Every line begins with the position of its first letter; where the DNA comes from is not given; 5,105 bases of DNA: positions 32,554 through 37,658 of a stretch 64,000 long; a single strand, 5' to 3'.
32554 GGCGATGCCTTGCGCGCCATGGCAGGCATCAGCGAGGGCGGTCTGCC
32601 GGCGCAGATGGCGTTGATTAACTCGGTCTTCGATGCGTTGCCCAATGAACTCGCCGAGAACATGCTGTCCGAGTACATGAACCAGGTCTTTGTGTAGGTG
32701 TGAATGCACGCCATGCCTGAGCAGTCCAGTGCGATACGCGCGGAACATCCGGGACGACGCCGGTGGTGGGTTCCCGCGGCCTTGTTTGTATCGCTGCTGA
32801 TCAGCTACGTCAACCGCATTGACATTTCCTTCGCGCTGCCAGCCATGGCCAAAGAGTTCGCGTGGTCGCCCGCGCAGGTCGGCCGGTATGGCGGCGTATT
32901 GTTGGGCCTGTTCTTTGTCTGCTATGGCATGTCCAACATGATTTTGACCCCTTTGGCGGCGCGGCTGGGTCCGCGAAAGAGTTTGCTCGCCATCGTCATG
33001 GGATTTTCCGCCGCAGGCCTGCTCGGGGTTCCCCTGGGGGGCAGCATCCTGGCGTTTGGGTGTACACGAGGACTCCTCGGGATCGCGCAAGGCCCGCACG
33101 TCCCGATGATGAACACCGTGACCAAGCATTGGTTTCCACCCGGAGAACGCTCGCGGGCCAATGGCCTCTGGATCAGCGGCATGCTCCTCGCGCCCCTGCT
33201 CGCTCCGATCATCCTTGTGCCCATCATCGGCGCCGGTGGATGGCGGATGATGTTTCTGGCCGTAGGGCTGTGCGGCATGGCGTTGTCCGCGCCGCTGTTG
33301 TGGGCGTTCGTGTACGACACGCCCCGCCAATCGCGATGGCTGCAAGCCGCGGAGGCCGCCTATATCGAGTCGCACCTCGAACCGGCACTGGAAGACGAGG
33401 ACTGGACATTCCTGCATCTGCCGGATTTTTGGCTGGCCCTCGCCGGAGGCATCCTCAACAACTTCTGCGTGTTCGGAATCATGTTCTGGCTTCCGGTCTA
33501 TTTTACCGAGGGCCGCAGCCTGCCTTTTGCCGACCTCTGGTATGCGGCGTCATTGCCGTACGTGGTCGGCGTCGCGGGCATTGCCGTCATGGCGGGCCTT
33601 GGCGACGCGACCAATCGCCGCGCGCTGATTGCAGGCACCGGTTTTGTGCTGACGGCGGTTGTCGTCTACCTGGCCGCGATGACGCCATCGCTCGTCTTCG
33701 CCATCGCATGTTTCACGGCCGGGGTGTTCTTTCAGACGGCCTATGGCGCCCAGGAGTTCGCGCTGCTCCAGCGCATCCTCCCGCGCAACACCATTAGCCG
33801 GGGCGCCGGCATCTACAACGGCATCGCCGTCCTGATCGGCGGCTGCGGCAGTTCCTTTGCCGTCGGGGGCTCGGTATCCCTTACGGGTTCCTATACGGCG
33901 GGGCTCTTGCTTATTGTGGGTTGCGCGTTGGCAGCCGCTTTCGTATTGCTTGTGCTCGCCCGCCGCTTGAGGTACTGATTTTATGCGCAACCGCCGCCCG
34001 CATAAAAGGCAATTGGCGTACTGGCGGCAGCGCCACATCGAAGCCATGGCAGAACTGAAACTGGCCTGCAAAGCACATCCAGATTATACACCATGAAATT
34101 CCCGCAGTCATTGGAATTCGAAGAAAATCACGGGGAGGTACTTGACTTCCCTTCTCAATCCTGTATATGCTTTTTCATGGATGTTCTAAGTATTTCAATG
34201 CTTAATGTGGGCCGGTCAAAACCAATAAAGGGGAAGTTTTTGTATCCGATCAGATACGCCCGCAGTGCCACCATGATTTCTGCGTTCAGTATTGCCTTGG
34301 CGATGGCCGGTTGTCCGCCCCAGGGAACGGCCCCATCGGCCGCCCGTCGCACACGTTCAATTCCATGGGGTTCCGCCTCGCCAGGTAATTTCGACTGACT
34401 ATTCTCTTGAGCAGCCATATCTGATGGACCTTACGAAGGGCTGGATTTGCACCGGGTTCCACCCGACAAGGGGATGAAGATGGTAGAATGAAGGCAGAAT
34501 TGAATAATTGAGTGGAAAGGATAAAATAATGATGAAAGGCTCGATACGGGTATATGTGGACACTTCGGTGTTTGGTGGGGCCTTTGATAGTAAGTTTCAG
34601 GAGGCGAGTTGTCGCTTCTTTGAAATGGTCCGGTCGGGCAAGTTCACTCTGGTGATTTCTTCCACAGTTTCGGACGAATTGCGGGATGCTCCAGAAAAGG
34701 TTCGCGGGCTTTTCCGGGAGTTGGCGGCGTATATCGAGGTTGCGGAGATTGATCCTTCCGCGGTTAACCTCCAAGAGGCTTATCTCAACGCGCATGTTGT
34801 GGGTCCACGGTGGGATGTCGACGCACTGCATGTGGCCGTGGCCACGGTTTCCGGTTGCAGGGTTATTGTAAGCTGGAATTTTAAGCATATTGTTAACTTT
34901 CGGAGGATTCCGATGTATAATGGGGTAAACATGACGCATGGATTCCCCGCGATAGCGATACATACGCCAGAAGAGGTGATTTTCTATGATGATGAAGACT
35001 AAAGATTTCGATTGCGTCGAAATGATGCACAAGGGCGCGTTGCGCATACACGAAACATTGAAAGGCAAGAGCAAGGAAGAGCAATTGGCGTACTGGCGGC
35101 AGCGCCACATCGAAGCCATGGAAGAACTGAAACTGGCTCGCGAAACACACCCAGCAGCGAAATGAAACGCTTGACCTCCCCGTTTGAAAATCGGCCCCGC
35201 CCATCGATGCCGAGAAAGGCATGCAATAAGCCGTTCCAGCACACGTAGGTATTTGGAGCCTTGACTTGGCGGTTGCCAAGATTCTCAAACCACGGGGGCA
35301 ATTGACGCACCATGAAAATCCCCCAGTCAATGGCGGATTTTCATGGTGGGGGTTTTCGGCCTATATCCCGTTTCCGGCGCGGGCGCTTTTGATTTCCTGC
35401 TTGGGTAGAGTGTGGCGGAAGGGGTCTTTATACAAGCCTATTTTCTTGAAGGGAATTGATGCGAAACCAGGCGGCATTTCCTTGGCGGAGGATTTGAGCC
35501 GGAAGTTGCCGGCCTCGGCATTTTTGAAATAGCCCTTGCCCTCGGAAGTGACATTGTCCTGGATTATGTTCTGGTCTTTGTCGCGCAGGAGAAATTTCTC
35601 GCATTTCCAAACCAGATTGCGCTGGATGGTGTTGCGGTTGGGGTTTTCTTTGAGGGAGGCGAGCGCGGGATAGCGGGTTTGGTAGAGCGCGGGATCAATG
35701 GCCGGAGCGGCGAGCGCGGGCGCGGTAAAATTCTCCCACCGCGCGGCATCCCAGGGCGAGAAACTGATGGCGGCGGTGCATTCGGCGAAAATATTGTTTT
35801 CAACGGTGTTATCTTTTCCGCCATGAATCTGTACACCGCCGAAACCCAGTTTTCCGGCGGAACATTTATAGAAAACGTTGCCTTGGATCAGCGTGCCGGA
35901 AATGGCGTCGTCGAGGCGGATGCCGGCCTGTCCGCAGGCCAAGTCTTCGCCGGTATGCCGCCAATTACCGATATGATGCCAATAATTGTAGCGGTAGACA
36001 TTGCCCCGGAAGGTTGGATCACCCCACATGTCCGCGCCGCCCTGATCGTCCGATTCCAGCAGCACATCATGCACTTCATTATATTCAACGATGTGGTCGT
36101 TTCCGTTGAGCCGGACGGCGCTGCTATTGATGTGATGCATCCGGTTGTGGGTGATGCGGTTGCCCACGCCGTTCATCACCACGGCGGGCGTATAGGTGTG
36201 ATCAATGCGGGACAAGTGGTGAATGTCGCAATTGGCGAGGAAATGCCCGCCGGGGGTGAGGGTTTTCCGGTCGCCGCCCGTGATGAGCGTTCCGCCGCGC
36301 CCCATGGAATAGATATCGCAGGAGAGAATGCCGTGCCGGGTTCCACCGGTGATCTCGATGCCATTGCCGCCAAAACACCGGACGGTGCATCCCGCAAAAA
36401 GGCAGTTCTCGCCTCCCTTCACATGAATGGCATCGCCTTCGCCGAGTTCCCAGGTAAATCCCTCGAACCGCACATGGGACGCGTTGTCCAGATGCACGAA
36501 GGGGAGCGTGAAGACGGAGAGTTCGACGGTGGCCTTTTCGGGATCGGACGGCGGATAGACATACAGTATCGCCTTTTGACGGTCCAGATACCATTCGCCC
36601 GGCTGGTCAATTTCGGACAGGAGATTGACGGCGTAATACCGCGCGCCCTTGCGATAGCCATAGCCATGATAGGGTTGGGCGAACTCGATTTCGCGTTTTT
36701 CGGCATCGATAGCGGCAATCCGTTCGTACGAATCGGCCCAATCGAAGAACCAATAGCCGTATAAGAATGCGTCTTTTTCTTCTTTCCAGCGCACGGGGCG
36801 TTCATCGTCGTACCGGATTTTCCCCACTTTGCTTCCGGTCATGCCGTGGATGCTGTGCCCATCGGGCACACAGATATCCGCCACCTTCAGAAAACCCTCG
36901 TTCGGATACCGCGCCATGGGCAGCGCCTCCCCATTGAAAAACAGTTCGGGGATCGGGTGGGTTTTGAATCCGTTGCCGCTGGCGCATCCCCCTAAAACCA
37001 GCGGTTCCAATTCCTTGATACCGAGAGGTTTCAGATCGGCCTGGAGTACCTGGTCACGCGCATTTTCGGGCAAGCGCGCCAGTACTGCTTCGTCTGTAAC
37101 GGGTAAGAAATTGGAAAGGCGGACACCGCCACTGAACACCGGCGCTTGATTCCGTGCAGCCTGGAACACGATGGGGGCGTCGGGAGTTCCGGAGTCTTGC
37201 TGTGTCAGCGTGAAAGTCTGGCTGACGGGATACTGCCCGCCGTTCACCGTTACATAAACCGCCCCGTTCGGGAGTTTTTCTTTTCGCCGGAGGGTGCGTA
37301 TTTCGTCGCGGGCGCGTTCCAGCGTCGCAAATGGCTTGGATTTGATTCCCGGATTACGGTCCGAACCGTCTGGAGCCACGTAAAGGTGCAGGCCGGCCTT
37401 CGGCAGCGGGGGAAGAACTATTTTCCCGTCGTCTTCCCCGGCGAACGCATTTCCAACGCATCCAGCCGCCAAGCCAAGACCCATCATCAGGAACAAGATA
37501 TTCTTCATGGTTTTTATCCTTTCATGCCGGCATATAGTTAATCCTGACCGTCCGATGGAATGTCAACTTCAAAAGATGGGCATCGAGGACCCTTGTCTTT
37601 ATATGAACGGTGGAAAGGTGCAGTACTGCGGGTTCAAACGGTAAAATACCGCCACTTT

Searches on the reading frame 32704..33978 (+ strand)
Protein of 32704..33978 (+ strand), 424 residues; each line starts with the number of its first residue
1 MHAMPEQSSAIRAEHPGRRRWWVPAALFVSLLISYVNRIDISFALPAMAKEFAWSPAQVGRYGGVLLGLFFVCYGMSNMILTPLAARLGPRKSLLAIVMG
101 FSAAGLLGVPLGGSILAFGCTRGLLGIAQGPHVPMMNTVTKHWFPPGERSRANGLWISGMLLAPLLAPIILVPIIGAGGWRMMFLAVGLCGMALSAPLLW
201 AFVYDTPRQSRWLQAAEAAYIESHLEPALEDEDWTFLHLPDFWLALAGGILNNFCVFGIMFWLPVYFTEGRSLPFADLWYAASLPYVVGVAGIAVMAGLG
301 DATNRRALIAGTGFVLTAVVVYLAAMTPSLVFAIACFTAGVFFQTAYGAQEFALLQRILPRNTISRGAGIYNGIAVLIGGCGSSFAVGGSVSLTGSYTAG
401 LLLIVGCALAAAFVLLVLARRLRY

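Call 39: search_protein_families(library=pfam, proteins=[window:32704-33978:+], max_evalue=0.00001)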
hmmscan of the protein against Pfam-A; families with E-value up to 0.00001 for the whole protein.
window:32704-33978:+ (424 aa): 1 family
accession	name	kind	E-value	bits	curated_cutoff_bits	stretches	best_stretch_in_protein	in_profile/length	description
PF07690.21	MFS_1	-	1.5e-40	139.7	33.4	1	27-381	1-344/347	Major Facilitator Superfamily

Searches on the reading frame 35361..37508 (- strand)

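Call 39: search_protein_families(library=pfam, proteins=[window:35361-37508:-], max_evalue=0.00001)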
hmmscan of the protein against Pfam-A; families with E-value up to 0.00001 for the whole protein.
window:35361-37508:- (715 aa): 2 families
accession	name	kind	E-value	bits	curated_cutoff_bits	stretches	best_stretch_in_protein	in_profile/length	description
PF13229.12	Beta_helix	-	5.7e-21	75.2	25.9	2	442-584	2-121/158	Right handed beta helix region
PF05048.19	NosD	-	1.7e-07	31.4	23.6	0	435-591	34-186/212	Periplasmic copper-binding protein (NosD)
